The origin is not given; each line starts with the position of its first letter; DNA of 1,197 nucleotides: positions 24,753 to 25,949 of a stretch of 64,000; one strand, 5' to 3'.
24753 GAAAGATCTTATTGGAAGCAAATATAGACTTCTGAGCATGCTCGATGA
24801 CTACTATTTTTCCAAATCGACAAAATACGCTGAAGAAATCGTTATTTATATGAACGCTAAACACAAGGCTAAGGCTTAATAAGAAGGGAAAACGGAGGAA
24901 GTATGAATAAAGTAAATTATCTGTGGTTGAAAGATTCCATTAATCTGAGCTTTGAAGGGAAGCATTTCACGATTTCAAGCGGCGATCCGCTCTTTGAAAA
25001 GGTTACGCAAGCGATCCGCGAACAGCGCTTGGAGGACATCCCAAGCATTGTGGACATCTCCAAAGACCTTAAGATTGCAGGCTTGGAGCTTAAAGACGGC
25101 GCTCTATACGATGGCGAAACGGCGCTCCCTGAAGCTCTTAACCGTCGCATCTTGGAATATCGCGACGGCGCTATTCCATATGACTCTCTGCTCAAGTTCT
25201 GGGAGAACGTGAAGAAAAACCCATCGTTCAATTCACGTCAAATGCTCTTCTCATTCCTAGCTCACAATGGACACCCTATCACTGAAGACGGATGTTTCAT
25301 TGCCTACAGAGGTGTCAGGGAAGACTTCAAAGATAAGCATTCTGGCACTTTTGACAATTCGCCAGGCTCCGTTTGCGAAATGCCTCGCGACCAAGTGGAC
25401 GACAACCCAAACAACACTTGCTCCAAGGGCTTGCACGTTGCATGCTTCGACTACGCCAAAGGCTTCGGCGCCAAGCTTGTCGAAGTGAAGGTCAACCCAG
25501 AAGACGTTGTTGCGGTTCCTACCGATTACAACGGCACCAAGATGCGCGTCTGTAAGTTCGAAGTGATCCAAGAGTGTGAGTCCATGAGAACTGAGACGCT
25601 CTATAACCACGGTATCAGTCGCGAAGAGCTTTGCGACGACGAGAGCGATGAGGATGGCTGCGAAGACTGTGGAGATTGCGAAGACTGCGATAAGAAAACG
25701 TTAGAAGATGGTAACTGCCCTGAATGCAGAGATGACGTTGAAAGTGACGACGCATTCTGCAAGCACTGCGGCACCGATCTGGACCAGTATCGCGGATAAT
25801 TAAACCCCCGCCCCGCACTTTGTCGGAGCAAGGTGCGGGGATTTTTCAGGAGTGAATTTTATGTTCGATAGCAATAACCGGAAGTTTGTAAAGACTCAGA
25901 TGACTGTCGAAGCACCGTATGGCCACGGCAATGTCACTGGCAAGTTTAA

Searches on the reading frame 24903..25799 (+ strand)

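Call 12: search_protein_families(library=pfam, proteins=[window:24903-25799:+], max_evalue=0.01)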
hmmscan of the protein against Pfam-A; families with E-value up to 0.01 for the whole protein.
window:24903-25799:+ (298 aa): 4 families
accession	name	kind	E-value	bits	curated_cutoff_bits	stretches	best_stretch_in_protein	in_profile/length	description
PF13240.11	Zn_Ribbon_1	-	0.00029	21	25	1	272-293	2-23/23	zinc-ribbon domain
PF13248.11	Zn_ribbon_3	-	0.00058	19.7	27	1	271-293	4-26/26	zinc-ribbon domain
PF12773.13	DZR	-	0.00061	20.3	27.3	1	272-294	1-23/45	Double zinc ribbon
PF24460.1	DUF7575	-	0.0056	16.5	28.5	1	271-294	5-28/28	Domain of unknown function (DUF7575)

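Call 47: search_protein_families(library=phrogs, proteins=[window:24903-25799:+], max_evalue=0.001)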
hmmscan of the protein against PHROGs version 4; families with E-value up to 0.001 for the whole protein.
window:24903-25799:+ (298 aa): 5 families
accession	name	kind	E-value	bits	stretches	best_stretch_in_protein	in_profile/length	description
phrog_609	-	lysis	3.5e-63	214.9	1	3-228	816-1047/1055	RIIB lysis inhibitor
phrog_36818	-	lysis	2.4e-38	132.3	1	94-226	8-148/163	RIIB lysis inhibitor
phrog_3803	-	lysis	3.7e-36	126.4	1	3-224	278-511/530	RIIB lysis inhibitor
phrog_11221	-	lysis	4.5e-36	126.1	1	93-240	102-252/543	RIIB lysis inhibitor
phrog_2886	-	lysis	1.8e-30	107.4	1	111-235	212-342/552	RIIB lysis inhibitor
